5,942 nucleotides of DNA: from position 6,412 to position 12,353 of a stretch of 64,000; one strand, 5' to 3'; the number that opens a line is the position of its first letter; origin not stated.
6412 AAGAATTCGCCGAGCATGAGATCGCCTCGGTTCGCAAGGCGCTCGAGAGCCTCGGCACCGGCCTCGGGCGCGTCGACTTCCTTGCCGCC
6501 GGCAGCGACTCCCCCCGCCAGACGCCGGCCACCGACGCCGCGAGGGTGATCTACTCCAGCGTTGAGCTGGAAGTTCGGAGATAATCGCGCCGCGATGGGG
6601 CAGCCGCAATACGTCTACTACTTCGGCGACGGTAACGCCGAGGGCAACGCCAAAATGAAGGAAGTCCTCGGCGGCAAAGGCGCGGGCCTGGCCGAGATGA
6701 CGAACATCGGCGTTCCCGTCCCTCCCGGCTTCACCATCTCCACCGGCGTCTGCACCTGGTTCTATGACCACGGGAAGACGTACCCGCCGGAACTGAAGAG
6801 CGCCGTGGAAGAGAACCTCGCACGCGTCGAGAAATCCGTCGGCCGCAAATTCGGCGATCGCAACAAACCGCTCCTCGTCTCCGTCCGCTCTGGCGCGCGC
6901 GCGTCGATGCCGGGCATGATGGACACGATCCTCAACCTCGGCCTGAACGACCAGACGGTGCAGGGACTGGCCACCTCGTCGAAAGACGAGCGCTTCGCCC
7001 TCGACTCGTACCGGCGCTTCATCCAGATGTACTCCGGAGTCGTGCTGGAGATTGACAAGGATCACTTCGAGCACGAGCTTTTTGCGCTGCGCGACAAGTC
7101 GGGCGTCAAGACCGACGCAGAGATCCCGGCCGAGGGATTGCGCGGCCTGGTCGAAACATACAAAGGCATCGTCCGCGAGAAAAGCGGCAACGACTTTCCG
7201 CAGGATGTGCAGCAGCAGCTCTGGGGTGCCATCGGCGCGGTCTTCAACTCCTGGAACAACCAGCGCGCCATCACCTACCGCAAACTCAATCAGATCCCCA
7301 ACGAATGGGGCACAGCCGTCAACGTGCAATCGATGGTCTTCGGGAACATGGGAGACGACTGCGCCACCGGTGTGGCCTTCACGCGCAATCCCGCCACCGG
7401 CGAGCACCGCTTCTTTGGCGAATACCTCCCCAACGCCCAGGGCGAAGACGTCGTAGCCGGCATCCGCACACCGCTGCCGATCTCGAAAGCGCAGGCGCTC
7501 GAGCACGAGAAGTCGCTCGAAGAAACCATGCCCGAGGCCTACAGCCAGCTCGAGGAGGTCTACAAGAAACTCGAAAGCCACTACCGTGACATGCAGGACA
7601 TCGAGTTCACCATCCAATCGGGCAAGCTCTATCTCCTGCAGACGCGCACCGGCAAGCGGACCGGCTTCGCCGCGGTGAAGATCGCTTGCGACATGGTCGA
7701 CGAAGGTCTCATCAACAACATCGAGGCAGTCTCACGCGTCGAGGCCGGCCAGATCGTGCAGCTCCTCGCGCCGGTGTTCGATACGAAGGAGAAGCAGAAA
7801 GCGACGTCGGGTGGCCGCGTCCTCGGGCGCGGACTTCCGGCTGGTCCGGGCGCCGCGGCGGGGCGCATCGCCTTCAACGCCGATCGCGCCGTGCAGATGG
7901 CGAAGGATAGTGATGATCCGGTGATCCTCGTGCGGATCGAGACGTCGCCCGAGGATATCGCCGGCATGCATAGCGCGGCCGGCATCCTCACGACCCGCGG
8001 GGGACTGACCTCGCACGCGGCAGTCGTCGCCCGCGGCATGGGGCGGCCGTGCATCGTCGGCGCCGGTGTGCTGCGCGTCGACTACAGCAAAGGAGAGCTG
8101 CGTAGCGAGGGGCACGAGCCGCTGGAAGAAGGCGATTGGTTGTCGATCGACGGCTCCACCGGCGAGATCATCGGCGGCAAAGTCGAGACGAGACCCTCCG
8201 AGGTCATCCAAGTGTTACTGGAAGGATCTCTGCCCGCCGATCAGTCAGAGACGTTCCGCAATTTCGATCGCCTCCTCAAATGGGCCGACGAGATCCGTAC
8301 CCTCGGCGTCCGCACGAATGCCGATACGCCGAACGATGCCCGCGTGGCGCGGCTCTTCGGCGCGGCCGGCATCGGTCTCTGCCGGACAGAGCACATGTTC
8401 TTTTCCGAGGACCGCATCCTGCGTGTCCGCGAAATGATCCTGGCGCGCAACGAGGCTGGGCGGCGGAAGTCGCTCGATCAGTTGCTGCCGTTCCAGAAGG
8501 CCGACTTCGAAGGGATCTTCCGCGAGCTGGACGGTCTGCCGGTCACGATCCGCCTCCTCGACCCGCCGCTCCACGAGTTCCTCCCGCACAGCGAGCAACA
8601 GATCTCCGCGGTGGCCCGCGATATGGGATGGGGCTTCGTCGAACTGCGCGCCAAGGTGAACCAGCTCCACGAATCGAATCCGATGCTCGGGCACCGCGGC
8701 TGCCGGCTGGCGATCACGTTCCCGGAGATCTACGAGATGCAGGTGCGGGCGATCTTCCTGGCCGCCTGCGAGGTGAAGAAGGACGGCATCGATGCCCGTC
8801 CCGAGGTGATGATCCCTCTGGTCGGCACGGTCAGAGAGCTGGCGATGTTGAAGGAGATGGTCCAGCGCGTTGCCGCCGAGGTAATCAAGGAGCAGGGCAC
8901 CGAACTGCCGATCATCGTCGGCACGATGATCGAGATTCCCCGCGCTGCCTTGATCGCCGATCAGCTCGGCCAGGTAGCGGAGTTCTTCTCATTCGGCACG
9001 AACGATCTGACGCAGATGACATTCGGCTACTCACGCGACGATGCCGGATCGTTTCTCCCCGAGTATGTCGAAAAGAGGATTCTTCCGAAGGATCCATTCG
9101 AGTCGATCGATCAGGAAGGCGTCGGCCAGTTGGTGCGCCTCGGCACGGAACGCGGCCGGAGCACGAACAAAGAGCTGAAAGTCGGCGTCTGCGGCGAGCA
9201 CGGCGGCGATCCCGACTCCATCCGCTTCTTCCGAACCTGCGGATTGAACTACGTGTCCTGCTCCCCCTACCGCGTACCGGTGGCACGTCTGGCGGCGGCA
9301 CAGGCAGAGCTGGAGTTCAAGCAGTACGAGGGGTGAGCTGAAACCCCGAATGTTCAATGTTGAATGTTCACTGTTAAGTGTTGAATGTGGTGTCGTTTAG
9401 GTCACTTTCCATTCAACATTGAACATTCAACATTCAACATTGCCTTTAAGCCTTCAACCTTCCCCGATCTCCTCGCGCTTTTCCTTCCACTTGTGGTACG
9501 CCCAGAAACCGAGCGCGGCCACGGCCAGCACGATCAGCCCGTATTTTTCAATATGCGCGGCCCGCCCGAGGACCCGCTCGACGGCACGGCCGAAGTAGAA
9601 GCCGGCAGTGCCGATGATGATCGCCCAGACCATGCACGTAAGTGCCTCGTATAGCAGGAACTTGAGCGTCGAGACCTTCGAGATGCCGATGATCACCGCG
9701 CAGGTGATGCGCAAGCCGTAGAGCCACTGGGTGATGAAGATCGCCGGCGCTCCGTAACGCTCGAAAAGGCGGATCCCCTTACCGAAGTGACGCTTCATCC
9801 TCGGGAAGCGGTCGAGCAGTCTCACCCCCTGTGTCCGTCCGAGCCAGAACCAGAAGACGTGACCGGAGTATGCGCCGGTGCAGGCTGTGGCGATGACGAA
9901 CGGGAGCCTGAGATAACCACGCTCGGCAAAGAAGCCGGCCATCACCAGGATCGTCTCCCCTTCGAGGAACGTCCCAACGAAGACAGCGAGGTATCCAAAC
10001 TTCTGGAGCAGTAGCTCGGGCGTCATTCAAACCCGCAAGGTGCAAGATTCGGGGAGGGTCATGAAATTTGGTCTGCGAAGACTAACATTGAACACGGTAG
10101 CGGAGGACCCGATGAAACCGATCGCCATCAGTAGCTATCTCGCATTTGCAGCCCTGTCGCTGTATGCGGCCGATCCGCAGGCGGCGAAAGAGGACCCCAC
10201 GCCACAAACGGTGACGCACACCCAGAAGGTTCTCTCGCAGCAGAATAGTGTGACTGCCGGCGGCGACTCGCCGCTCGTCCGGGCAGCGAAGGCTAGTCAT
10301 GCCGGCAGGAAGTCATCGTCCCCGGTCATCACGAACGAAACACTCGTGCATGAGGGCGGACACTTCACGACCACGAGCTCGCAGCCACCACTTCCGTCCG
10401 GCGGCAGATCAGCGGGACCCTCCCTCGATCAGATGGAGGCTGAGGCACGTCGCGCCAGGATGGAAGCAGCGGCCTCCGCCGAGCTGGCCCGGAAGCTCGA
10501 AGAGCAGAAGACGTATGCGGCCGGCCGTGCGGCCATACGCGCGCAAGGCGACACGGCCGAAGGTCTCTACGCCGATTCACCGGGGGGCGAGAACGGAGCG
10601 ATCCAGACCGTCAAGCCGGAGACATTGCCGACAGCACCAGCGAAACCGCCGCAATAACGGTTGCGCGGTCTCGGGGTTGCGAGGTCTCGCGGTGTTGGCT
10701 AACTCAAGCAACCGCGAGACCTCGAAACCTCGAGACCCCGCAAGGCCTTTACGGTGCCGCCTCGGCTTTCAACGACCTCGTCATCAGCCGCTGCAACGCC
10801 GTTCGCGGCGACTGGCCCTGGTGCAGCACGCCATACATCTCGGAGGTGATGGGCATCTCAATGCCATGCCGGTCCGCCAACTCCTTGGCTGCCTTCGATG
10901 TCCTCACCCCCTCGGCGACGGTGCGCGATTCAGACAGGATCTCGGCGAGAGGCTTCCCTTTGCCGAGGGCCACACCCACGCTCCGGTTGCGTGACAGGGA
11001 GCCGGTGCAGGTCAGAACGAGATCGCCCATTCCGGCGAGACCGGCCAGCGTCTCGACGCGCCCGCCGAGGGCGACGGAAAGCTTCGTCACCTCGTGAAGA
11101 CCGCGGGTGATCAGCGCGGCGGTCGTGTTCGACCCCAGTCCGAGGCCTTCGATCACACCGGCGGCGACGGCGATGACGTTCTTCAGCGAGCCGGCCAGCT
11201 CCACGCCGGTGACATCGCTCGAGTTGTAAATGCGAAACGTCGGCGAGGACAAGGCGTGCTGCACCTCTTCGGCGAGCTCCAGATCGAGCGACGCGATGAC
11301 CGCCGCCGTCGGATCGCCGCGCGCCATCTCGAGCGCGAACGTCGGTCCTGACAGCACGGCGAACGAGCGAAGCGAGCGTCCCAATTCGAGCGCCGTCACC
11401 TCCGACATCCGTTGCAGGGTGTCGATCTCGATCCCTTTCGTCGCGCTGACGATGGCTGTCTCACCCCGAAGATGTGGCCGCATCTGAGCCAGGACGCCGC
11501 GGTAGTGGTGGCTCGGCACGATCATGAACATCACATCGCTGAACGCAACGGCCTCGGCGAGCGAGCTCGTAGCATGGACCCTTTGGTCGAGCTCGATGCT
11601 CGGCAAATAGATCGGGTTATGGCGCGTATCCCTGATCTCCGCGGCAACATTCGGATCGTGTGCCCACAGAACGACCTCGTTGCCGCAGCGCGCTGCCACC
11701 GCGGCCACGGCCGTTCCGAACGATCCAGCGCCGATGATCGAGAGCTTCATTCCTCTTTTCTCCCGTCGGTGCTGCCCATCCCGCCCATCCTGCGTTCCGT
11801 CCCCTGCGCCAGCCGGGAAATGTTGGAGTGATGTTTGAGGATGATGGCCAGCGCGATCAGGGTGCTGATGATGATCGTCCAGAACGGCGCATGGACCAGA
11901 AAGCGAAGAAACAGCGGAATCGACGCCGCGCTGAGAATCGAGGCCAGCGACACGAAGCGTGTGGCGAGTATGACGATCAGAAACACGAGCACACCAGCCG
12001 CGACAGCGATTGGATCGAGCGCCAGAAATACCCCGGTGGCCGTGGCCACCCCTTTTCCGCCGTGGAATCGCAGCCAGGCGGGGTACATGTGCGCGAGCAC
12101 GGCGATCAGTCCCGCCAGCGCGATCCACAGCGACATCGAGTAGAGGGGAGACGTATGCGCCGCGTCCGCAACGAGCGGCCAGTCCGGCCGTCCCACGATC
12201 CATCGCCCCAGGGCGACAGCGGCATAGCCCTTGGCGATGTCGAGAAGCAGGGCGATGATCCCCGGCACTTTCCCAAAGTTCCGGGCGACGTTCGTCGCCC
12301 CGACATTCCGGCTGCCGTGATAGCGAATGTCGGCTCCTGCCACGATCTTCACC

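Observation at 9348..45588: Intergenic elements built from arrays of 7-9-nt tandem units, mostly as facing inverted arrays: conserved architecture, locus-specific unit sequence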

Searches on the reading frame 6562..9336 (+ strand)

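Call 9: search_protein_families(library=pfam, proteins=[window:6562-9336:+])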
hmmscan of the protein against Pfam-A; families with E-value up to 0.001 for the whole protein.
window:6562-9336:+ (924 aa): 3 families
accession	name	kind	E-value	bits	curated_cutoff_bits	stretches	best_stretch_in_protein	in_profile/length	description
PF02896.24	PEP-utilizers_C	-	2.3e-80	270.4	22.8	1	567-916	6-292/293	PEP-utilising enzyme, PEP-binding domain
PF01326.24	PPDK_N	-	5.5e-58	197.2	27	3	78-307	77-220/328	Pyruvate phosphate dikinase, AMP/ATP-binding domain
PF00391.29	PEP-utilizers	-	5.1e-24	84.1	23.1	1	452-534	3-72/72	PEP-utilising enzyme, mobile domain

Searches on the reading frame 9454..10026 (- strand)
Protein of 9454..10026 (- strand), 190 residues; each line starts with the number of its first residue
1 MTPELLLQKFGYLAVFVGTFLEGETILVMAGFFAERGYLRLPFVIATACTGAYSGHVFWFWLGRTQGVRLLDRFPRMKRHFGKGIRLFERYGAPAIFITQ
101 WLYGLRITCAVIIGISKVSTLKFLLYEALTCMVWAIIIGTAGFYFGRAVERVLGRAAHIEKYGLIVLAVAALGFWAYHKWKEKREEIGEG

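Call 9: search_protein_families(library=pfam, proteins=[window:9454-10026:-])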
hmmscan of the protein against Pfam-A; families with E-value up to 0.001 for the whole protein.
window:9454-10026:- (190 aa): 1 family
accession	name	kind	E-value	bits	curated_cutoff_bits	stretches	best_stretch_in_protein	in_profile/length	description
PF09335.16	VTT_dom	-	1.7e-12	48.3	33.9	1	23-142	3-121/123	VTT domain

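Call 48: find_encoding_contigs(protein=window:9454-10026:-, flank=10000, max_places=10)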
Protein window:9454-10026:- (190 aa): 3 contigs read that carry it; 2 places shown.
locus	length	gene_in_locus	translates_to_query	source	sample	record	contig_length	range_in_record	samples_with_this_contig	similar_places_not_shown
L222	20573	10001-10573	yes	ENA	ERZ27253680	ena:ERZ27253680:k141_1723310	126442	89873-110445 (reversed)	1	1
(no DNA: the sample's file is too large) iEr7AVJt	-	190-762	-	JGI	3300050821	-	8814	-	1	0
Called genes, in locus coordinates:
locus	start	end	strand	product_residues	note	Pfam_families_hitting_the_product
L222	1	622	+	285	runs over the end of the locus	PF01734:Patatin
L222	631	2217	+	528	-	PF07833:Cu_amine_oxidN1 (weak), PF01520:Amidase_3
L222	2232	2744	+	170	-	PF10646:Germane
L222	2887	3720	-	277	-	PF01904:DUF72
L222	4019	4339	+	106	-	PF13451:zf_Tbcl, PF23477:zf_Tbcl_2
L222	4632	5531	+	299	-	PF00291:PALP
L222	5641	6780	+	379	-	PF01053:Cys_Met_Meta_PP, PF00266:Aminotran_5 (weak)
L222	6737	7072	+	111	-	-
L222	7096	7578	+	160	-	PF19502:DUF6036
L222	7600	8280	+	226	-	PF02660:G3P_acyltransf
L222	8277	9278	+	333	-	PF01210:NAD_Gly3P_dh_N, PF02558:ApbA (weak), PF03807:F420_oxidored, PF07479:NAD_Gly3P_dh_C, PF20618:GPD_NAD_C_bact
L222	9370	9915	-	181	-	-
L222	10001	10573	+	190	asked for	PF09335:VTT_dom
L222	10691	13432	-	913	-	PF01326:PPDK_N, PF00391:PEP-utilizers, PF02896:PEP-utilizers_C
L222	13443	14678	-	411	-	PF00754:F5_F8_type_C, PF22633:F5_F8_type_C_2 (weak)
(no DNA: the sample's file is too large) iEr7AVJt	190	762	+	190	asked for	PF09335:VTT_dom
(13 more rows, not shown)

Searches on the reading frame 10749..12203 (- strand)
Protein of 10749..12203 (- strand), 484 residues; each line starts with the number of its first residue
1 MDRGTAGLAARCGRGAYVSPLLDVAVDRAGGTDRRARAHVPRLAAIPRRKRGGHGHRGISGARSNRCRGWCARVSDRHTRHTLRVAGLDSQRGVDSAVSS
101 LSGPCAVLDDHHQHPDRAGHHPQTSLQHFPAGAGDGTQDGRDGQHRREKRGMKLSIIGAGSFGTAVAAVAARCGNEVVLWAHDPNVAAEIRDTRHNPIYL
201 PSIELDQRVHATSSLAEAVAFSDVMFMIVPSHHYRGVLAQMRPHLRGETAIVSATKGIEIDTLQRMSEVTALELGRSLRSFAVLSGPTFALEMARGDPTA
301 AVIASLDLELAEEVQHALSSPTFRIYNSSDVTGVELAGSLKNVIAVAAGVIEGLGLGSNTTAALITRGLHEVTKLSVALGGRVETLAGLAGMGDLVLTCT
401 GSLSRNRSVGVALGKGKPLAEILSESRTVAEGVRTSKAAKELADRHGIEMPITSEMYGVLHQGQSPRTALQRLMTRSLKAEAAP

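Call 9: search_protein_families(library=pfam, proteins=[window:10749-12203:-])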
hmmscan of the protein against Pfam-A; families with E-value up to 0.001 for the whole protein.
window:10749-12203:- (484 aa): 8 families
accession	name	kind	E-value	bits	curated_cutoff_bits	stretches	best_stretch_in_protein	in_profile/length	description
PF07479.19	NAD_Gly3P_dh_C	-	1.2e-53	181.5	25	1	330-470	1-141/142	NAD-dependent glycerol-3-phosphate dehydrogenase C-terminus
PF01210.29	NAD_Gly3P_dh_N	-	1.4e-45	155.6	23.1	1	154-310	2-157/158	NAD-dependent glycerol-3-phosphate dehydrogenase N-terminus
PF20618.3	GPD_NAD_C_bact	-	6.4e-24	84.7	27.6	1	390-455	1-65/66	Bacterial GPD, NAD-dependent C-terminal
PF03807.23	F420_oxidored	-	9.6e-10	39.4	21.6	1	153-256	1-93/94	NADP oxidoreductase coenzyme F420-dependent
PF02558.23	ApbA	-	1.5e-06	28.4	22.2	1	156-260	3-105/150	Ketopantoate reductase PanE/ApbA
PF02826.25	2-Hacid_dh_C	-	0.00015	21.6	25.1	1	141-189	26-74/178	D-isomer specific 2-hydroxyacid dehydrogenase, NAD binding domain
PF03446.21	NAD_binding_2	-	0.0002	21.9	21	1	154-268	2-106/161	NAD binding domain of 6-phosphogluconate dehydrogenase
PF03721.20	UDPG_MGDP_dh_N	-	0.00021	21.4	27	1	152-231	1-86/187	UDP-glucose/GDP-mannose dehydrogenase family, NAD binding domain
